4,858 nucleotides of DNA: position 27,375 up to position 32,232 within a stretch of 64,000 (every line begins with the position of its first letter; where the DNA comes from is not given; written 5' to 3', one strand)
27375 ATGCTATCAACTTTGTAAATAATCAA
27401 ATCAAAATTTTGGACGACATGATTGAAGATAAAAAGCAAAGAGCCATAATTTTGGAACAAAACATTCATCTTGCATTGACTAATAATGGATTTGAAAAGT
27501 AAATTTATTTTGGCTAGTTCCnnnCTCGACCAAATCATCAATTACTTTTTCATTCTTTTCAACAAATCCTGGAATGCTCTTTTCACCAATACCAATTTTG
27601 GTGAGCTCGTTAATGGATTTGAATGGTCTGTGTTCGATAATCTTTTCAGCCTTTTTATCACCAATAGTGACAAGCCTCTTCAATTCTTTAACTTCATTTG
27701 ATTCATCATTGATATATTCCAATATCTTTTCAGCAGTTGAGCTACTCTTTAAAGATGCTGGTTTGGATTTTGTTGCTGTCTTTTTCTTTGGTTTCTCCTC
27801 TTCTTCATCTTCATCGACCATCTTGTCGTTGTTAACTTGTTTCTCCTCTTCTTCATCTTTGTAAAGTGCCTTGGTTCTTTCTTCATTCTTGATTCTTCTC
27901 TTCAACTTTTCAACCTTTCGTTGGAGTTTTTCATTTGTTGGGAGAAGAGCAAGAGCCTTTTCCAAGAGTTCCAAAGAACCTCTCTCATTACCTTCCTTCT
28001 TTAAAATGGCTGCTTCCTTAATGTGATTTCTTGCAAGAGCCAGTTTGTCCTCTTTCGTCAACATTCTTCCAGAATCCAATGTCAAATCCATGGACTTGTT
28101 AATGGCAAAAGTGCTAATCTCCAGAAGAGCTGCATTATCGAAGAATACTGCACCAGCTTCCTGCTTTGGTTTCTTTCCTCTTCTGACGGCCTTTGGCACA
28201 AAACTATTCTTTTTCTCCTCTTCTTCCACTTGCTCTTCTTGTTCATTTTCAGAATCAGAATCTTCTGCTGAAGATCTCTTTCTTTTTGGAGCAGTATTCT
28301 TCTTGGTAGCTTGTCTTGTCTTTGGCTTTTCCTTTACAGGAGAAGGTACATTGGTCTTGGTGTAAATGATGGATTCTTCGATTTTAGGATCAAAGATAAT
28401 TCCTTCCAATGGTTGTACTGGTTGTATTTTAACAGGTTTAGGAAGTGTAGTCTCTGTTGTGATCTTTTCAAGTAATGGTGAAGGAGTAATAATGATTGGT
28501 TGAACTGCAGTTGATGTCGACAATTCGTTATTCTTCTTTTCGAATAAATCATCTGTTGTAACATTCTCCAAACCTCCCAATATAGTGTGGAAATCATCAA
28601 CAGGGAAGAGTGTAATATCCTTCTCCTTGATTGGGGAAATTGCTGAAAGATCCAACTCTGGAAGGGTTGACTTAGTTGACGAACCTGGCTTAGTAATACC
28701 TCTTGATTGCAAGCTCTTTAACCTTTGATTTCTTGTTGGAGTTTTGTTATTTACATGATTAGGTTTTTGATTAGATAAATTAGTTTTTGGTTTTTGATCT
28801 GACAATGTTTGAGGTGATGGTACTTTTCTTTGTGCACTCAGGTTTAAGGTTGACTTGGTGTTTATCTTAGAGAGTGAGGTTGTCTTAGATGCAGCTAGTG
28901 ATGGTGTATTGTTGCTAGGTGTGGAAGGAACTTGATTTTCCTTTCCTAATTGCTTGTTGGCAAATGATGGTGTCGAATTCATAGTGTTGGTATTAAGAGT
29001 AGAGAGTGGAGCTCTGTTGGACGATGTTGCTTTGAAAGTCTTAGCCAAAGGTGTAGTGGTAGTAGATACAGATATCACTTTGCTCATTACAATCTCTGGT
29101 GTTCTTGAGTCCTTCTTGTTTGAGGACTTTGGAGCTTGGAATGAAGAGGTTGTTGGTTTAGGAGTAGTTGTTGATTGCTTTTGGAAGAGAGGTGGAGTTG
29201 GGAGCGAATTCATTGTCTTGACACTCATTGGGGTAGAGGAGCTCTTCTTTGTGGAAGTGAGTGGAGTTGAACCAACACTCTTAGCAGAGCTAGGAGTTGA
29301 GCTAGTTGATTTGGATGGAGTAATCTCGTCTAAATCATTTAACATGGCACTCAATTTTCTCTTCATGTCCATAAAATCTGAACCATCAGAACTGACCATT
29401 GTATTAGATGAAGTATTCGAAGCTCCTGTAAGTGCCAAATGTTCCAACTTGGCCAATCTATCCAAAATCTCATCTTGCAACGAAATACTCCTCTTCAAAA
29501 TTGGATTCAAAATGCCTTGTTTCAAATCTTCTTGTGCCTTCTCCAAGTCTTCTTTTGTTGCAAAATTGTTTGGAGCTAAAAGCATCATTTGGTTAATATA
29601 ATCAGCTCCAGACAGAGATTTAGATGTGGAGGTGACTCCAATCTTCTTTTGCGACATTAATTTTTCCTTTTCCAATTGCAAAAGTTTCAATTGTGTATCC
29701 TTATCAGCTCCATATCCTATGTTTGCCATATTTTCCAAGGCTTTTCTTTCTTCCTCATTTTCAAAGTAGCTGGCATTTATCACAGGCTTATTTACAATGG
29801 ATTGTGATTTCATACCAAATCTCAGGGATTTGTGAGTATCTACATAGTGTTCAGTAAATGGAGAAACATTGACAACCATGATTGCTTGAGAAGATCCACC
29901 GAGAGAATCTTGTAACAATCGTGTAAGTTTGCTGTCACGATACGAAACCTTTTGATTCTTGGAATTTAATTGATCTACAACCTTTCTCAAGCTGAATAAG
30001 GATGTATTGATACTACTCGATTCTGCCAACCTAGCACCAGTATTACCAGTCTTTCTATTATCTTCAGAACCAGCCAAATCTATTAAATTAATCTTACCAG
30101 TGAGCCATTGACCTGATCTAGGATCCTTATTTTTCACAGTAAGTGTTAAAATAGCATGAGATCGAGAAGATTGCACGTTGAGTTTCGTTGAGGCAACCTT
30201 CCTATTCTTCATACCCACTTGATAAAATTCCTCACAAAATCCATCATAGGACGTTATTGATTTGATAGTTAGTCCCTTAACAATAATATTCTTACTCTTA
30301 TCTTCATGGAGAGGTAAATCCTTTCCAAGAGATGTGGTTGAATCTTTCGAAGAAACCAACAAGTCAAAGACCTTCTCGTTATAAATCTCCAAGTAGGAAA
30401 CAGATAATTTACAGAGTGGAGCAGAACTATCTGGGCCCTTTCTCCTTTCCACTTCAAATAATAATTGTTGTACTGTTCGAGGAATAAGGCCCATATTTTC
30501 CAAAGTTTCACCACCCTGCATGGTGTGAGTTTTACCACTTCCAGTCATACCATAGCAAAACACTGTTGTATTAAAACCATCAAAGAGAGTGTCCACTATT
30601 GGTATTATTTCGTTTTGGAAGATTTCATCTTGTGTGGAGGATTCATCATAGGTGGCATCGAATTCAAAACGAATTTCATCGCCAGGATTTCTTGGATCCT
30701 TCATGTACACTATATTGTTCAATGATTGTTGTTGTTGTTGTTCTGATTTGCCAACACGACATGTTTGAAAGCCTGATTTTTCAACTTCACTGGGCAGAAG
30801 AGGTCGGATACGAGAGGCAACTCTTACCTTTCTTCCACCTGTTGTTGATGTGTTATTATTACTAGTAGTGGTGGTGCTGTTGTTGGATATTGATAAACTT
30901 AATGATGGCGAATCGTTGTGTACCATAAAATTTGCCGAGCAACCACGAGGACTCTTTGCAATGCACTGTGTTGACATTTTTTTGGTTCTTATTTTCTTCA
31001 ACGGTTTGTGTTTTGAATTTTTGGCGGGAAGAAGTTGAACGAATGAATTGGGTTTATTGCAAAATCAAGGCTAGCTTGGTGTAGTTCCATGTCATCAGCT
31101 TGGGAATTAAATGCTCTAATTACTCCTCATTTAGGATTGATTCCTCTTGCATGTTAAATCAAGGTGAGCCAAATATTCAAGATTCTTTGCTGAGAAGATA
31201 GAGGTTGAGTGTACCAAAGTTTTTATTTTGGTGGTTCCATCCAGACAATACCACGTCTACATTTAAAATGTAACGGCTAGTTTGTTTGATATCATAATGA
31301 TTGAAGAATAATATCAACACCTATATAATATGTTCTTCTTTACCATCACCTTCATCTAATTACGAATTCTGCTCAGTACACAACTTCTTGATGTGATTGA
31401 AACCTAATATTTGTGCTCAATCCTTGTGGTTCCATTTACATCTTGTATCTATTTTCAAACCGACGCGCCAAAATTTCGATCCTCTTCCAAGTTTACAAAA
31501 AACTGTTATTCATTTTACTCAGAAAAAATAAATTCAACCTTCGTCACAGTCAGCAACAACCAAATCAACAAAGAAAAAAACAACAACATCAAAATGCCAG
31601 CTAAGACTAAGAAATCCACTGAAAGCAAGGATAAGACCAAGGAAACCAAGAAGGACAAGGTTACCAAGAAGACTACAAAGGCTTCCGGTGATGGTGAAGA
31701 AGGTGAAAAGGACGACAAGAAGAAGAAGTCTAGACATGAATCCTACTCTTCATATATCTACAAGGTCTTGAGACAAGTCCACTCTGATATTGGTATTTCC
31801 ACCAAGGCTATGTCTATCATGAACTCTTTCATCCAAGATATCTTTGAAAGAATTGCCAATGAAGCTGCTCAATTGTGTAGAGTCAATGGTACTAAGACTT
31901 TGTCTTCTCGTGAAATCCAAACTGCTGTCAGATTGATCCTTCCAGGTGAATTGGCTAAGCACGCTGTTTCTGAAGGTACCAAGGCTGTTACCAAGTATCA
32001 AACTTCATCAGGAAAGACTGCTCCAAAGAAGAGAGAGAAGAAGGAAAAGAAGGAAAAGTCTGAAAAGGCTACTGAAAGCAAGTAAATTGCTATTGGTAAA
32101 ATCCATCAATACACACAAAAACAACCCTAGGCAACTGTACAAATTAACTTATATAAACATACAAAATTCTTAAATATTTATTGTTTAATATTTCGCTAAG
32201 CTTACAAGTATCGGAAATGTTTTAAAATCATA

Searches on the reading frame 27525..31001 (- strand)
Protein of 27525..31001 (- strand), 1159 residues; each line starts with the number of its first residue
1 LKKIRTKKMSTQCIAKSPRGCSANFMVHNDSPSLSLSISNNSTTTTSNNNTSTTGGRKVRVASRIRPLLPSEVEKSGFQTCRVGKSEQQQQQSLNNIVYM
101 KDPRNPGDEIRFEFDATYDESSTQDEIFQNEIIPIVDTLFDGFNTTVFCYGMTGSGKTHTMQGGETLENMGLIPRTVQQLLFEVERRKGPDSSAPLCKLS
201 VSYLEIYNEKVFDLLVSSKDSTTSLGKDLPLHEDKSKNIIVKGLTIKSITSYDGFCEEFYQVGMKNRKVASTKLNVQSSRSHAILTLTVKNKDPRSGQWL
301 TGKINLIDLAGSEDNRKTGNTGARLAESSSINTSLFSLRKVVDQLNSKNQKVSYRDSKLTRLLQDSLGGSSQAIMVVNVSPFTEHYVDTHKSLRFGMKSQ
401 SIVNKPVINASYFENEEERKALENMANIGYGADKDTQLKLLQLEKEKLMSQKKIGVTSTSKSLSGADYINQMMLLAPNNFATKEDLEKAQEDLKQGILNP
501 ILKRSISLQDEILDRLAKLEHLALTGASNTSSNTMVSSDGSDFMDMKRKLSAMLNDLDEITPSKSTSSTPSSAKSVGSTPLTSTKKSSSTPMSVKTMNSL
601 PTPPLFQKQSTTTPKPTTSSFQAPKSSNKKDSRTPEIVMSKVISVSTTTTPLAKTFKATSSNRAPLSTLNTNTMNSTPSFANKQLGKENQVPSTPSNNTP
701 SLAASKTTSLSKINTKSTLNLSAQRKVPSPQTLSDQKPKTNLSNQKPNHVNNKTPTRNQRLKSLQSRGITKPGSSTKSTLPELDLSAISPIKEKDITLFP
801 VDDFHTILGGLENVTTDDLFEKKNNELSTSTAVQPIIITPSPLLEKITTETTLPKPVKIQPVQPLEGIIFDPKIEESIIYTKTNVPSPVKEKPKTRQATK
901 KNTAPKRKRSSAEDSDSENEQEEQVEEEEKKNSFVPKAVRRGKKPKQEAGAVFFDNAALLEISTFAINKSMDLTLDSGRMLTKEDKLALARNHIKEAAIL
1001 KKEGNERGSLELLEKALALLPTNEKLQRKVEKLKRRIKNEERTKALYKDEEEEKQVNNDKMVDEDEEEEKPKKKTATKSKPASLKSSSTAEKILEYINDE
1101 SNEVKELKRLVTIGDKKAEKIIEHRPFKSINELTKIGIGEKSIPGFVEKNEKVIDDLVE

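Call 64: search_protein_families(library=pfam, proteins=[window:27525-31001:-], max_evalue=0.01)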
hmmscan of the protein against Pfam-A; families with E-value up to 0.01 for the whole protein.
window:27525-31001:- (1159 aa): 4 families
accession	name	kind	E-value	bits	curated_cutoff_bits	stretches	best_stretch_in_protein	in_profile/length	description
PF00225.29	Kinesin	-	1.4e-95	320.5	29.3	1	64-402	1-327/327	Kinesin motor domain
PF16796.11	Microtub_bd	-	2.7e-20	73.3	27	1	58-215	21-155/155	Microtubule binding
PF12836.13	HHH_3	-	1.1e-05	25.9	27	1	1104-1141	13-55/65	Helix-hairpin-helix motif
PF16581.11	HIGH_NTase1_ass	-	0.0045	17.4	26.7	1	1077-1135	107-163/205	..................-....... C-terminal region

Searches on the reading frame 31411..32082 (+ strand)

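Call 80: search_protein_families(library=pfam, proteins=[window:31411-32082:+], max_evalue=0.001)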
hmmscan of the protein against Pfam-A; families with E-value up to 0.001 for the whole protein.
window:31411-32082:+ (224 aa): 2 families
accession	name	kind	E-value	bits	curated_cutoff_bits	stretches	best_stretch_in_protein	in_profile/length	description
PF00125.30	Histone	-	5.8e-19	69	26.4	1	65-175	6-121/122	Core histone H2A/H2B/H3/H4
PF00808.29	CBFD_NFYB_HMF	-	2.6e-06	28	21.4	1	116-173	8-65/65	Histone-like transcription factor (CBF/NF-Y) and archaeal histone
